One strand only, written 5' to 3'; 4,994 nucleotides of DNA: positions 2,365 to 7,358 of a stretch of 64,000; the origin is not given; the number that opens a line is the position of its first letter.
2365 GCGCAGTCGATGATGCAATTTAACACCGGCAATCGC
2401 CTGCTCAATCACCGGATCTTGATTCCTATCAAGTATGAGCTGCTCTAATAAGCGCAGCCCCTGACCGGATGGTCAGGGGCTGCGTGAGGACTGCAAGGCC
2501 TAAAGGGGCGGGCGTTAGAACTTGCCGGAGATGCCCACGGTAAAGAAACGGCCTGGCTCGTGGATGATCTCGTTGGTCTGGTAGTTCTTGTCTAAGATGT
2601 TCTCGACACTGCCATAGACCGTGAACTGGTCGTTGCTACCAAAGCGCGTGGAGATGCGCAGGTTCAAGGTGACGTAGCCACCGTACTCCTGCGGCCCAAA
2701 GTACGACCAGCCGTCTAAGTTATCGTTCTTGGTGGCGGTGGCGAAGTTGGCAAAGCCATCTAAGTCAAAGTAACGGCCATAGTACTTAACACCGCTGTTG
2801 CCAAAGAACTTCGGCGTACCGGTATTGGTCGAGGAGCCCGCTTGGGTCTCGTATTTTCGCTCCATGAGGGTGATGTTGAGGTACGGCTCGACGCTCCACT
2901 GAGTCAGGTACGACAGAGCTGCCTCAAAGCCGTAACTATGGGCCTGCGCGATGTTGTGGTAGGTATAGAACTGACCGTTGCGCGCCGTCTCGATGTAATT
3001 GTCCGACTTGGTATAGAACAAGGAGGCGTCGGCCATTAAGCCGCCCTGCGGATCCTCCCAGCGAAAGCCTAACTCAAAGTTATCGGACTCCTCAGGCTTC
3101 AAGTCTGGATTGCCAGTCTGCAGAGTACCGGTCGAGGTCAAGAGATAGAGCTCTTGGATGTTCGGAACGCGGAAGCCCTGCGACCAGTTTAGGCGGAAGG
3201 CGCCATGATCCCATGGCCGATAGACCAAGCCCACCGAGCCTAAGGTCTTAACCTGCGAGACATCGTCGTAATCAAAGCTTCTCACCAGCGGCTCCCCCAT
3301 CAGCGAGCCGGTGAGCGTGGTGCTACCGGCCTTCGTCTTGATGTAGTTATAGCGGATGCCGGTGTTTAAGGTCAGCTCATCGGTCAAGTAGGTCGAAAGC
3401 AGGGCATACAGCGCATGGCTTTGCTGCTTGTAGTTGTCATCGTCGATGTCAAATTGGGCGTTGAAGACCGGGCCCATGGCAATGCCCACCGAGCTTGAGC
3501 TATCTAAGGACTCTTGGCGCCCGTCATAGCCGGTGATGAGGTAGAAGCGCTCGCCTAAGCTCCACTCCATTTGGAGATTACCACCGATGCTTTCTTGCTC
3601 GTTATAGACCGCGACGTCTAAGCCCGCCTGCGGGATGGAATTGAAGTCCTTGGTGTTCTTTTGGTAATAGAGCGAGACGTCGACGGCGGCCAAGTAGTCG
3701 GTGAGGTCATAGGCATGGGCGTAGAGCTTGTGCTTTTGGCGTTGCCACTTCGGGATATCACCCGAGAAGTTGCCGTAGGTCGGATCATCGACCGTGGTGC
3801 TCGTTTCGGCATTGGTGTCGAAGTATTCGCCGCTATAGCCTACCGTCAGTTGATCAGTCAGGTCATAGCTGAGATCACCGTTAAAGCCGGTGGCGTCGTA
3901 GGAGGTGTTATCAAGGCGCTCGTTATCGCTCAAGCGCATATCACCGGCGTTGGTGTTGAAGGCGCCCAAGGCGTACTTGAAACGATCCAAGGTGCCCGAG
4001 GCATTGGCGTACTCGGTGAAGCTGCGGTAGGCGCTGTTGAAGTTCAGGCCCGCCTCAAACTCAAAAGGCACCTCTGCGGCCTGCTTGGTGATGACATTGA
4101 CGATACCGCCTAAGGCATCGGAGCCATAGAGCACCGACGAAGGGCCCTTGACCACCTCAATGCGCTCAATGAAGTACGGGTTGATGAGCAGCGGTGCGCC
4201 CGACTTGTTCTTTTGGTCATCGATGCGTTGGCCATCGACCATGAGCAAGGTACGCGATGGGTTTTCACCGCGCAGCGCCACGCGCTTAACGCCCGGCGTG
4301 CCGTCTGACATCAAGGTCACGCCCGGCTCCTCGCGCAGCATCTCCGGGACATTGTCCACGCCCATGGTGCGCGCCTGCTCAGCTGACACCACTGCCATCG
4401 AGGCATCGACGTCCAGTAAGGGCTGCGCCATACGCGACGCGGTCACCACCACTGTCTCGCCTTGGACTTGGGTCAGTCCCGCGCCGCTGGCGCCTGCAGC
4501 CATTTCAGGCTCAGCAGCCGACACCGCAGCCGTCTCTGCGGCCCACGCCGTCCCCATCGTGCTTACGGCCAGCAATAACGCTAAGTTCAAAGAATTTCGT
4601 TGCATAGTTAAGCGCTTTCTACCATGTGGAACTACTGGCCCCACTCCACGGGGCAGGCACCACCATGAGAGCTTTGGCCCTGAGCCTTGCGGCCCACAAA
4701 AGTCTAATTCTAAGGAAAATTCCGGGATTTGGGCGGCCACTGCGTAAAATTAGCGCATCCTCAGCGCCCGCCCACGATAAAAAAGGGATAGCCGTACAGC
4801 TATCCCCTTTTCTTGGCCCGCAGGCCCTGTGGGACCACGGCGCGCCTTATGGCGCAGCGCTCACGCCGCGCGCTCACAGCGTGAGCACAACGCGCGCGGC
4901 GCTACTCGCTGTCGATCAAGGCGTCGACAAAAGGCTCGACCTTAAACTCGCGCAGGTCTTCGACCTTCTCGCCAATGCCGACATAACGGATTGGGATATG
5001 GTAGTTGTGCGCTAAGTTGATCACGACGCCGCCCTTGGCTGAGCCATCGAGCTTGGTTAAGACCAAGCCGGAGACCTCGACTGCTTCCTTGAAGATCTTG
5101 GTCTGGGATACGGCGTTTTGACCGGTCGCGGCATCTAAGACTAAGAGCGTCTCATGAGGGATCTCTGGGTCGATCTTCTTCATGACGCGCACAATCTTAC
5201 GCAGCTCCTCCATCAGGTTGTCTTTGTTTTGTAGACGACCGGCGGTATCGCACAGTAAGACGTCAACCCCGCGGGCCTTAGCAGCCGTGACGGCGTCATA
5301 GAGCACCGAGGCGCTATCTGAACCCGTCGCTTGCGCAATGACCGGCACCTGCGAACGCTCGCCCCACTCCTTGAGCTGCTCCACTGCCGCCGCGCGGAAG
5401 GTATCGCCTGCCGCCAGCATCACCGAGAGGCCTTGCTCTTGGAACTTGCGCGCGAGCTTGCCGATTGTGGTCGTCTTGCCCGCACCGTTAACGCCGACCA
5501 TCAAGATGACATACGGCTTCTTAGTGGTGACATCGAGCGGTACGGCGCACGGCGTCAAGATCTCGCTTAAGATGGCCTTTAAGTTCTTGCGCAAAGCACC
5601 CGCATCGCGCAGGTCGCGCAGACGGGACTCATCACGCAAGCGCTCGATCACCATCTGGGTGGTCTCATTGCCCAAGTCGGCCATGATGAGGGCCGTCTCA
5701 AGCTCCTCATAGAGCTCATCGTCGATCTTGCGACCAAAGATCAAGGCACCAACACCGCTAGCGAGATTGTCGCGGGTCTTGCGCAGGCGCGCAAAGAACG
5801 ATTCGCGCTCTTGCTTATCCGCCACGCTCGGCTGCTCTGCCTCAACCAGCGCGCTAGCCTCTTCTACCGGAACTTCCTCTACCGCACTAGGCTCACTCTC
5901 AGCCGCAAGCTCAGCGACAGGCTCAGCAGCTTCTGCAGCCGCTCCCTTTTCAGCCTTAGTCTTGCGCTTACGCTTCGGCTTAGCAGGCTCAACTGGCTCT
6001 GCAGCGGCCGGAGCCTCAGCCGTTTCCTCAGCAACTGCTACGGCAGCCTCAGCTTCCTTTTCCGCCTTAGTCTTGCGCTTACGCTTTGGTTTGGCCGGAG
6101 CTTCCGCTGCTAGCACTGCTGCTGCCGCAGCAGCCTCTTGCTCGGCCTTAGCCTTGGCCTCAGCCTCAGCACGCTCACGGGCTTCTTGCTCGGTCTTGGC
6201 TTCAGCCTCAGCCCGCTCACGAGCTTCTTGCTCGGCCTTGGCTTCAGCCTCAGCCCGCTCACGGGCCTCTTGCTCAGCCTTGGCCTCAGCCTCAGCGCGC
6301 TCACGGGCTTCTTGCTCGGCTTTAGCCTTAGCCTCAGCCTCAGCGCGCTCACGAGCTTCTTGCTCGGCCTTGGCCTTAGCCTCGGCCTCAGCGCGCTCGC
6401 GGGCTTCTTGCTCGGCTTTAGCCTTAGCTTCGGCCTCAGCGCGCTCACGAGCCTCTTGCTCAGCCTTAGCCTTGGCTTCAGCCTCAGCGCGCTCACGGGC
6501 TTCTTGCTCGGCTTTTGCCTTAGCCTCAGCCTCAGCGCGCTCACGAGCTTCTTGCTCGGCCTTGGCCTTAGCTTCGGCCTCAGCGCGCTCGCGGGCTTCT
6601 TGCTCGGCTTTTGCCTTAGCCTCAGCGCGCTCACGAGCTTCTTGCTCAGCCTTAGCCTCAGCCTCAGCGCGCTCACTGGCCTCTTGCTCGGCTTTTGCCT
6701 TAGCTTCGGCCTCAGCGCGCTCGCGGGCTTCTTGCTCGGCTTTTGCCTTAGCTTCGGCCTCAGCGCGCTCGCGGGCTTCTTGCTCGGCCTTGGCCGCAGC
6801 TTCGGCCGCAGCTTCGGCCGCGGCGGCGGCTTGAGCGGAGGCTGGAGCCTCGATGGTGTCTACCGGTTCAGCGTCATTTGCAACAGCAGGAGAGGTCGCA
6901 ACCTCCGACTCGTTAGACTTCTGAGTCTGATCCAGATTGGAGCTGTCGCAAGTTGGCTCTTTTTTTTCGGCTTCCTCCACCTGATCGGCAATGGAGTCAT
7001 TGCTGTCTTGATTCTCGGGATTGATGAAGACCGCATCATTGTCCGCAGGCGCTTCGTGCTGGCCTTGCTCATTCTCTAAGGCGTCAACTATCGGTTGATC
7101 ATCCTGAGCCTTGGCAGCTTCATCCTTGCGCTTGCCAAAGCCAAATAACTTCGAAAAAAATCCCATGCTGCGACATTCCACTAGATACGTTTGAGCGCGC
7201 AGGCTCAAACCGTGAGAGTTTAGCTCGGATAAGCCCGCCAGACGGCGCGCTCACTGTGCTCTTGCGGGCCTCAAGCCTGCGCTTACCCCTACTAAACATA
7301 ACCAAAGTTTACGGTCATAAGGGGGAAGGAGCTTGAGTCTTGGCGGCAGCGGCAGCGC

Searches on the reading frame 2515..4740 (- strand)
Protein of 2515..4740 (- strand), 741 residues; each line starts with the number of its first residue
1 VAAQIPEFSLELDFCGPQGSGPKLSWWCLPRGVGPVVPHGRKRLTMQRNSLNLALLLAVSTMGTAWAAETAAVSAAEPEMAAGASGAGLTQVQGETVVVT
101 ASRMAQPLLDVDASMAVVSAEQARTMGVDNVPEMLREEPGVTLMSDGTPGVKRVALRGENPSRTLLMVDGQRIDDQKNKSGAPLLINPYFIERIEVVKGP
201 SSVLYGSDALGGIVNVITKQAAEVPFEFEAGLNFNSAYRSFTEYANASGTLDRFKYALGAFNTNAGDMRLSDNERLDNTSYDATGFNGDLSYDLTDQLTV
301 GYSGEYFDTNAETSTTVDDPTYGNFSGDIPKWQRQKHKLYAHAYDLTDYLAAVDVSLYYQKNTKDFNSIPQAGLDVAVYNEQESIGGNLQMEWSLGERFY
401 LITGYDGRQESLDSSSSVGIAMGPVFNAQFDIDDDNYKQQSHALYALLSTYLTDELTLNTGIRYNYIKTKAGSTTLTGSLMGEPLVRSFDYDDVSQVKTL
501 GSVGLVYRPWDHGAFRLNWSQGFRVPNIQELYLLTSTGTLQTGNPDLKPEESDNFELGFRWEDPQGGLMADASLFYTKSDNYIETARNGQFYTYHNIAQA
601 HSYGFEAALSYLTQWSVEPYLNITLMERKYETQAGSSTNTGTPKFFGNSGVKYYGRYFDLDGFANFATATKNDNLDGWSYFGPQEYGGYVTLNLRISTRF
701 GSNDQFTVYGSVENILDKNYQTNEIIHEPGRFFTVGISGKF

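Call 99: search_protein_families(library=pfam, proteins=[window:2515-4740:-], max_evalue=0.00001)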
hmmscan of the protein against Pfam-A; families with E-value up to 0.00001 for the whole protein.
window:2515-4740:- (741 aa): 3 families
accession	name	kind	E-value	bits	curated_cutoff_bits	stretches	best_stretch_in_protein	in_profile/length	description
PF00593.30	TonB_dep_Rec_b-barrel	-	3.7e-47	162.6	27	1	233-715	16-436/436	TonB dependent receptor-like, beta-barrel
PF07715.20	Plug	-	6e-25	88.3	23.9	1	108-213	2-107/107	TonB-dependent Receptor Plug Domain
PF14905.12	OMP_b-brl_3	-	2.9e-21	76.4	27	1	378-728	50-386/408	Outer membrane protein beta-barrel family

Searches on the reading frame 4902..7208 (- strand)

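Call 99: search_protein_families(library=pfam, proteins=[window:4902-7208:-], max_evalue=0.00001)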
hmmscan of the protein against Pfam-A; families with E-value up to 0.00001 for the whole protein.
window:4902-7208:- (768 aa): 3 families
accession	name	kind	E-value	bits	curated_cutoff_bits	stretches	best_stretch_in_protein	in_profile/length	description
PF00448.28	SRP54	-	6e-77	258.2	22.7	1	565-765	1-195/196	SRP54-type protein, GTPase domain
PF02881.24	SRP54_N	-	3.1e-10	40.6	22.4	1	491-545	14-73/75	SRP54-type protein, helical bundle domain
PF13401.12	AAA_22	-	6.6e-07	30.1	27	1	565-675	5-110/130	AAA domain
